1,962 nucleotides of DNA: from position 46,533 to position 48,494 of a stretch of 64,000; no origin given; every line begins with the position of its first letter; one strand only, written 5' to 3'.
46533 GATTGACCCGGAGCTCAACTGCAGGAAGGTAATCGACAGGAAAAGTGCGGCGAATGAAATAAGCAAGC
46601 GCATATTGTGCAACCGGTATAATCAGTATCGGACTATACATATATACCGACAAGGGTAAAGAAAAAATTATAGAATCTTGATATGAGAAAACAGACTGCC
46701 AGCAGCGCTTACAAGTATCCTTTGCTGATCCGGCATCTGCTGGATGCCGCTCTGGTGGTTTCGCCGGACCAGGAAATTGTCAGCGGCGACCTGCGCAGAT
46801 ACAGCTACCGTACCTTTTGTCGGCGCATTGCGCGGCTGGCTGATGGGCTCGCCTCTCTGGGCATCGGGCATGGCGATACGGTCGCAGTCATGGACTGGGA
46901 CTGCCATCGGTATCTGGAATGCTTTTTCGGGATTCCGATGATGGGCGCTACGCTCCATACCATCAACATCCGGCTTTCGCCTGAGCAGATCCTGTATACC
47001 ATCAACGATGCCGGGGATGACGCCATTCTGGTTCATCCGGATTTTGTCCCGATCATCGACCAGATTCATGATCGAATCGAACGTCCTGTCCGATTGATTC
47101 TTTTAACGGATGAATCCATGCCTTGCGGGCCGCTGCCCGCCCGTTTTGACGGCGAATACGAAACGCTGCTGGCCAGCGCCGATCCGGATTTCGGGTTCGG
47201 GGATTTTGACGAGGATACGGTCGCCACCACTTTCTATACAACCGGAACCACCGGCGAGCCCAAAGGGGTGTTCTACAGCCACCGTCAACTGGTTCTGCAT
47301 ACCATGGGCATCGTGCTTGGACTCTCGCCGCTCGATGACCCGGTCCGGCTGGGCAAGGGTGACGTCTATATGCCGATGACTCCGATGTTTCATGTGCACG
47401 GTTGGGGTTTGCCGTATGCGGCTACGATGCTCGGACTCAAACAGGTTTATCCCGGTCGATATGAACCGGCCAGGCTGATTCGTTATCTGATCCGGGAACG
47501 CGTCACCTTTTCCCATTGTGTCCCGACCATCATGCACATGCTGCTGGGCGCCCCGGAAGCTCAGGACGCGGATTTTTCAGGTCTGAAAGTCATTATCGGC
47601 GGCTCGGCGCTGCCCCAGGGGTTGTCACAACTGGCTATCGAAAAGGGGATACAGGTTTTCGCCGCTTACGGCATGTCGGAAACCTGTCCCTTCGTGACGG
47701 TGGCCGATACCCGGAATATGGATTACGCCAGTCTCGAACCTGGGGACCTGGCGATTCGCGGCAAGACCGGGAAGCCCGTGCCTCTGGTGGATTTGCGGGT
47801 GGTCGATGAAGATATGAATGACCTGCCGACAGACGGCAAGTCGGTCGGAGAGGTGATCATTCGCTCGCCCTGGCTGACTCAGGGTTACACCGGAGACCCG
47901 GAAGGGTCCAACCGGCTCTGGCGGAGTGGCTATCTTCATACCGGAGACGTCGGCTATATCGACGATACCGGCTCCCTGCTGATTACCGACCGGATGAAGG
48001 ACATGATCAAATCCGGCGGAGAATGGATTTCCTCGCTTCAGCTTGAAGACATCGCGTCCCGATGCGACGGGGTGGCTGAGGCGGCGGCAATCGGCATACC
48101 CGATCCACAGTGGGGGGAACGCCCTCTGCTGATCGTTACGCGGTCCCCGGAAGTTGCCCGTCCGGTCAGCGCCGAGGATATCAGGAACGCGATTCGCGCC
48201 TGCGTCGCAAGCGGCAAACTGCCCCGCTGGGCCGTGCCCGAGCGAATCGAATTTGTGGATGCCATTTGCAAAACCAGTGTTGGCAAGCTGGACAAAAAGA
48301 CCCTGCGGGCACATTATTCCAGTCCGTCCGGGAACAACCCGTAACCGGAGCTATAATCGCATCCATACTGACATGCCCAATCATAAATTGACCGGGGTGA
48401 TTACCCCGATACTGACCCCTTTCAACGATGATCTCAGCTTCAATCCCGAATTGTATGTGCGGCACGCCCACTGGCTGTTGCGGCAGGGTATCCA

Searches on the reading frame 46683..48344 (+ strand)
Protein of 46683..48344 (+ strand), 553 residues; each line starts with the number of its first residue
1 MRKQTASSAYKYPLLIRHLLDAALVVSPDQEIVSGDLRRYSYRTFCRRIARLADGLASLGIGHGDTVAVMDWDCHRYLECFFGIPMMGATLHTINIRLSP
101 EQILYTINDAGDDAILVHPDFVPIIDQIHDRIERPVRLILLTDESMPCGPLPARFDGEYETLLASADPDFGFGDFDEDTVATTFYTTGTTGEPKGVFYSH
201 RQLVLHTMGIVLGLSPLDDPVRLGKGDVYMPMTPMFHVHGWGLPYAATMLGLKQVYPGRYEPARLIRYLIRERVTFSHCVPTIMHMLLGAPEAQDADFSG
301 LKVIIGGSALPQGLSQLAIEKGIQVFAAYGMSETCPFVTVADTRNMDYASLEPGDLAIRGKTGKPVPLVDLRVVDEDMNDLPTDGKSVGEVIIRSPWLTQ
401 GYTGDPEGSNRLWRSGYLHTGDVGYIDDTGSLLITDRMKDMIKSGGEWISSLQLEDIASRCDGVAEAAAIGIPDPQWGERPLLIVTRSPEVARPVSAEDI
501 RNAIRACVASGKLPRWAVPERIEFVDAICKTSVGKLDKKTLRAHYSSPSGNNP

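Call 59: search_protein_families(library=ncbifam, proteins=[window:46683-48344:+], max_evalue=1e-20)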
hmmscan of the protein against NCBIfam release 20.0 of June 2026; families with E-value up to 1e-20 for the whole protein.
window:46683-48344:+ (553 aa): 69 families (the best 25 are shown)
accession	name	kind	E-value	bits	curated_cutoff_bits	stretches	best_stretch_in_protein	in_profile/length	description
NF004837.0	PRK06187.1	subfamily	1.2e-182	607.9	476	1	8-547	2-524/531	long-chain-fatty-acid--CoA ligase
NF005426.0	PRK07008.1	equivalog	3.1e-130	435.4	822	1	9-545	9-535/545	3-(methylthio)propionyl-CoA ligase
NF004674.0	PRK06018.1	subfamily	2.3e-125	419.4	766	1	11-546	7-535/544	long-chain-fatty-acid--CoA ligase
NF006020.0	PRK08162.1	subfamily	1.5e-91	307.5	677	1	17-546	23-539/545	acyl-CoA synthetase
NF004143.0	PRK05620.1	equivalog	1.8e-81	274.2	852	1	37-546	36-556/576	long-chain fatty-acid--CoA ligase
NF006182.0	PRK08316.1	subfamily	3.2e-75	253.6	663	1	25-547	22-519/523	fatty acyl-CoA synthetase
NF005307.0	PRK06839.1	equivalog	1.5e-64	218.5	748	1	22-542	10-490/496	o-succinylbenzoate--CoA ligase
NF002966.0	PRK03640.1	equivalog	2.9e-62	210.9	556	1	174-544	137-479/483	o-succinylbenzoate--CoA ligase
NF005857.1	PRK07786.1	exception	5e-61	206.8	733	1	37-546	32-513/513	fatty-acid--CoA ligase FadD5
NF004808.0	PRK06155.1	equivalog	6.2e-61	206.3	722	1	18-544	25-521/542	ATP-dependent acyl-CoA ligase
NF005801.1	PRK07656.1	equivalog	2.4e-60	204.6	657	1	21-542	8-500/500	FadD3 family acyl-CoA ligase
NF004797.0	PRK06145.1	equivalog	9.2e-59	199.1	850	1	178-546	149-496/499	acyl-CoA synthetase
TIGR01923.1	menE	equivalog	4.7e-58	197.1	330.15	1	42-540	2-441/442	o-succinylbenzoate--CoA ligase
NF009071.0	PRK12406.1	subfamily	7.1e-58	196.3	701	1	31-547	5-504/510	acyl-CoA synthetase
NF005676.0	PRK07470.1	equivalog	8.3e-58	196.3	774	1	24-544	30-528/544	acyl-CoA synthetase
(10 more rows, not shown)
